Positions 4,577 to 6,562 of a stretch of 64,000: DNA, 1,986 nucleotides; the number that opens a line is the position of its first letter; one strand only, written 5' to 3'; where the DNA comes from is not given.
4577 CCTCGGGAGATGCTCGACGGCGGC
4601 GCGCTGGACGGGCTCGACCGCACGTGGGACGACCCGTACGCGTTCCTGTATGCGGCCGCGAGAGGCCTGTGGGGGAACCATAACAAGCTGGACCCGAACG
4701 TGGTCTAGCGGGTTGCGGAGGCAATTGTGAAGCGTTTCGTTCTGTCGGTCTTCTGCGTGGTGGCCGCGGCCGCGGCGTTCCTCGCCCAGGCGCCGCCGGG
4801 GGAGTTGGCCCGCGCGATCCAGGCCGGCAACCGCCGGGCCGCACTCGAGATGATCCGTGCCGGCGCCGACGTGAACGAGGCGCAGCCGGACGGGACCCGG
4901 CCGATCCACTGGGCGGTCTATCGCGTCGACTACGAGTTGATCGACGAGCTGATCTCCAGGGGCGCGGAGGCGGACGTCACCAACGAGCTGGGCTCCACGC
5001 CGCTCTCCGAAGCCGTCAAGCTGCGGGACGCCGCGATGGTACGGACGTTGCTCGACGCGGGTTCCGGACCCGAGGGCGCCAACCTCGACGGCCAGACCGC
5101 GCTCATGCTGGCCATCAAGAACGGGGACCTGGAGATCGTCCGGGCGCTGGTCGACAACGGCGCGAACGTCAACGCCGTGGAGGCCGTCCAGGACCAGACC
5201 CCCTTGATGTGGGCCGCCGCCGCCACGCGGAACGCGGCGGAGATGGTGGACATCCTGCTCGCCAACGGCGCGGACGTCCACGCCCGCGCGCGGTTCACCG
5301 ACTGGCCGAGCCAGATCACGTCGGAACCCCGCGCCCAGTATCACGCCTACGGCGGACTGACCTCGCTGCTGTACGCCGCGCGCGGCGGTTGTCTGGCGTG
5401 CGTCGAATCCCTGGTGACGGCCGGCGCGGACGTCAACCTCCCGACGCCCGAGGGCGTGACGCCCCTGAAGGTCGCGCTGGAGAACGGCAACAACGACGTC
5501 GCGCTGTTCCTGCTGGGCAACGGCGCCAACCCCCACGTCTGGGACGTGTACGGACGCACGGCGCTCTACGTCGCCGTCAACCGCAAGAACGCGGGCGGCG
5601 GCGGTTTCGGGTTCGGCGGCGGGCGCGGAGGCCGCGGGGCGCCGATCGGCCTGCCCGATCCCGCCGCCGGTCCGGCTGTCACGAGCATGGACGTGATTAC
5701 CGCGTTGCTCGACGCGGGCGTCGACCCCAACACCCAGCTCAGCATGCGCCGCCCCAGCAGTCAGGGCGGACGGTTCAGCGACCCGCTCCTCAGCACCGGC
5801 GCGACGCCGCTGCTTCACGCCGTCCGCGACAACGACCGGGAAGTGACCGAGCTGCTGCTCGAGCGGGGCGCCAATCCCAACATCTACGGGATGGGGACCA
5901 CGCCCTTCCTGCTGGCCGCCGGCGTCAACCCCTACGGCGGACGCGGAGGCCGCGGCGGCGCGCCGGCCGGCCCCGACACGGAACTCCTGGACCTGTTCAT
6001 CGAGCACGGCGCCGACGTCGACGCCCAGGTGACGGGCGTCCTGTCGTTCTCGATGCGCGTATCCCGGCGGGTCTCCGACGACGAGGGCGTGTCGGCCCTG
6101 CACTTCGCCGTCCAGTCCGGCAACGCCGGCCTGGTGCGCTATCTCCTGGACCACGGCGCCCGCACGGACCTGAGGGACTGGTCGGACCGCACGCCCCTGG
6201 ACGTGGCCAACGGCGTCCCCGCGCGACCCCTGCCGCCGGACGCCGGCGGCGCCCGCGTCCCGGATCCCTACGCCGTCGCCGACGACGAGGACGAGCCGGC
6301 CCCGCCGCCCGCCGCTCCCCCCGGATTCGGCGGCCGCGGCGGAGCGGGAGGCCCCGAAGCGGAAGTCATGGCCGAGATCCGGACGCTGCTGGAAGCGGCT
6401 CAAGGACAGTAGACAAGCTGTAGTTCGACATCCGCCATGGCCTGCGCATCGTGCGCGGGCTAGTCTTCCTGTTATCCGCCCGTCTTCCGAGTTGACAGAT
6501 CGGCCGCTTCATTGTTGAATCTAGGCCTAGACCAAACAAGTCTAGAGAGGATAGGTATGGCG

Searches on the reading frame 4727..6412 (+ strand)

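Call 81: search_protein_families(library=padloc, proteins=[window:4727-6412:+], max_evalue=0.0001)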
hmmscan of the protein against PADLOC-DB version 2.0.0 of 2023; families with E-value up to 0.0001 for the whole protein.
window:4727-6412:+ (561 aa): 2 families
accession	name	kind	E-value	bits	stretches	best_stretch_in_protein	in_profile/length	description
PDLC04783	PDC-M72A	-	1.7e-44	150.7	2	27-151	234-358/392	-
PDLC02908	Ankyrin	-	9.8e-21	71.7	0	234-285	727-778/880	-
